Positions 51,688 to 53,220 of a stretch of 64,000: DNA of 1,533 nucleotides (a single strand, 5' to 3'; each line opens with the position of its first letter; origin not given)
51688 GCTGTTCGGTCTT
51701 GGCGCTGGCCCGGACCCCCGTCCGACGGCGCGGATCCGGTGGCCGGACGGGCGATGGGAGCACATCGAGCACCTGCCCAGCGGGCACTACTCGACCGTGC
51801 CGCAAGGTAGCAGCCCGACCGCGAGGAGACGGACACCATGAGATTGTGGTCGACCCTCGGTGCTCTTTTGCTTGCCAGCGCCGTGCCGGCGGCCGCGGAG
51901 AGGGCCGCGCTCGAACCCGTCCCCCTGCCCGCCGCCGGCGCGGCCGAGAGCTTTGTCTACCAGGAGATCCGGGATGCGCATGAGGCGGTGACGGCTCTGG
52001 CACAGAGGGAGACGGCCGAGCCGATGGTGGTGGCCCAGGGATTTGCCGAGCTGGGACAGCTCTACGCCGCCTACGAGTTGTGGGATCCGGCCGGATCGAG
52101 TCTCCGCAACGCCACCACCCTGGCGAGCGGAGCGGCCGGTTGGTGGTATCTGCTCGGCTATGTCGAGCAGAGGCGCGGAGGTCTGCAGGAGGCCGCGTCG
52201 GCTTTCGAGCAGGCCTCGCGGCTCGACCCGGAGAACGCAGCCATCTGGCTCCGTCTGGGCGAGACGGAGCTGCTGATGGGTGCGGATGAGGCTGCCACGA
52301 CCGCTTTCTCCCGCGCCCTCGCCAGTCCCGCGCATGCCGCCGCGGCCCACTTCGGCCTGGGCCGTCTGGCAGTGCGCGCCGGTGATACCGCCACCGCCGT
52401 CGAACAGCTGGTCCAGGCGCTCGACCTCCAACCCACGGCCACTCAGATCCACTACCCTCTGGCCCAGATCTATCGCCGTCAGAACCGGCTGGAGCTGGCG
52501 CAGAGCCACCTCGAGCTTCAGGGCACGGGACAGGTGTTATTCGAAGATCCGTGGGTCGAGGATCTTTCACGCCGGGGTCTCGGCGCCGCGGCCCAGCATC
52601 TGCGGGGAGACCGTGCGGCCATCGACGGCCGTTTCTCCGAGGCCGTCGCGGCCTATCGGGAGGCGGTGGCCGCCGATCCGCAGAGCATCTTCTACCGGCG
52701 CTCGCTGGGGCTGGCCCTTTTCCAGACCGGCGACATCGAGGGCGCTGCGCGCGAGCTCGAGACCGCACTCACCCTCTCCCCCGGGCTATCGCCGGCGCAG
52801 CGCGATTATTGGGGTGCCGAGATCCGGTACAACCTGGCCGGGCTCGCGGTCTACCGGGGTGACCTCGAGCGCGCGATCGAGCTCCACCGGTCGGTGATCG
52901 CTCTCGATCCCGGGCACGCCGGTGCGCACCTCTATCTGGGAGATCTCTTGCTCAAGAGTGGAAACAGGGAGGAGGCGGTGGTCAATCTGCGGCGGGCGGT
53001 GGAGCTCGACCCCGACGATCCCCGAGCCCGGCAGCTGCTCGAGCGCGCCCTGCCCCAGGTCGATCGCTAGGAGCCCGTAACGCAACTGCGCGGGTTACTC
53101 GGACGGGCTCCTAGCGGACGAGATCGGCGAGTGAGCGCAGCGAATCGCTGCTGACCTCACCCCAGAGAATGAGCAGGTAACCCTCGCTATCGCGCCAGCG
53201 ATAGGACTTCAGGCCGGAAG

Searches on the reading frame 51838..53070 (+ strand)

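Call 17: search_protein_families(library=ncbifam, proteins=[window:51838-53070:+], max_evalue=0.00001)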
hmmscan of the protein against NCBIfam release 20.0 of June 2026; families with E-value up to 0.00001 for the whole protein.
window:51838-53070:+ (410 aa): 19 families
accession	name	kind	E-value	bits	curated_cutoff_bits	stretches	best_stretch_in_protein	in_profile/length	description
TIGR02917.1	PEP_TPR_lipo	equivalog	4.3e-29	101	312.2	2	85-223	450-588/899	XrtA/PEP-CTERM system TPR-repeat protein PrsT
NF040959.1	MamA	equivalog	8.8e-29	100.4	200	2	327-405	71-149/204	magnetosome protein MamA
TIGR02552.1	LcrH_SycD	equivalog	1.7e-21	76.4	104.8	1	323-405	48-130/136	SycD/LcrH family type III secretion system chaperone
TIGR02521.1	type_IV_pilW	equivalog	1.6e-20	73.6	154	1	58-226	23-193/234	type IV pilus biogenesis/stability protein PilW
NF033762.1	social_mot_Tgl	equivalog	5.3e-14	52.2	225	0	319-400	23-105/252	social motility TPR repeat lipoprotein Tgl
NF008520.0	PRK11447.1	equivalog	4e-13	48.1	858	1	103-314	306-525/1157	cellulose synthase complex outer membrane protein BcsC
NF033920.0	C39_PA2778_fam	equivalog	1.9e-12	47.1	150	0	147-225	169-247/255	PA2778 family cysteine peptidase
NF047558.1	TPR_END_plus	domain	2.1e-12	46.8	32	0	373-394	11-32/56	TPR end-of-group domain-containing protein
NF052415.1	T3SS_chap_SctY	equivalog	1.9e-11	44.4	70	0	336-396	15-78/106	type III secretion apparatus assembly chaperone SctY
NF041054.1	WAxxUGC_long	equivalog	1.1e-10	41.4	300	0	158-247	266-344/354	ResA-like WAxxUGC motif-containing protein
NF033758.1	gliding_GltE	equivalog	4.6e-10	39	225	0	259-398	95-225/411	adventurous gliding motility TPR repeat lipoprotein GltE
NF008757.0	PRK11788.1-5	equivalog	1.7e-09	37.3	363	0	139-225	185-272/388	lipopolysaccharide assembly protein LapB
NF047507.1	TPR_BatC_Lepto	exception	7.7e-09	35.3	175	0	117-203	41-131/214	TPR repeat-containing protein BatC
TIGR03939.1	PGA_TPR_OMP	equivalog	1.3e-08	33.5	366.65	0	117-217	103-203/800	poly-beta-1,6 N-acetyl-D-glucosamine export porin PgaA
NF047371.1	FlcA_CTERM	equivalog_domain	1.4e-08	33.7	300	0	189-389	334-535/646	periplasmic flagellar collar protein FlcA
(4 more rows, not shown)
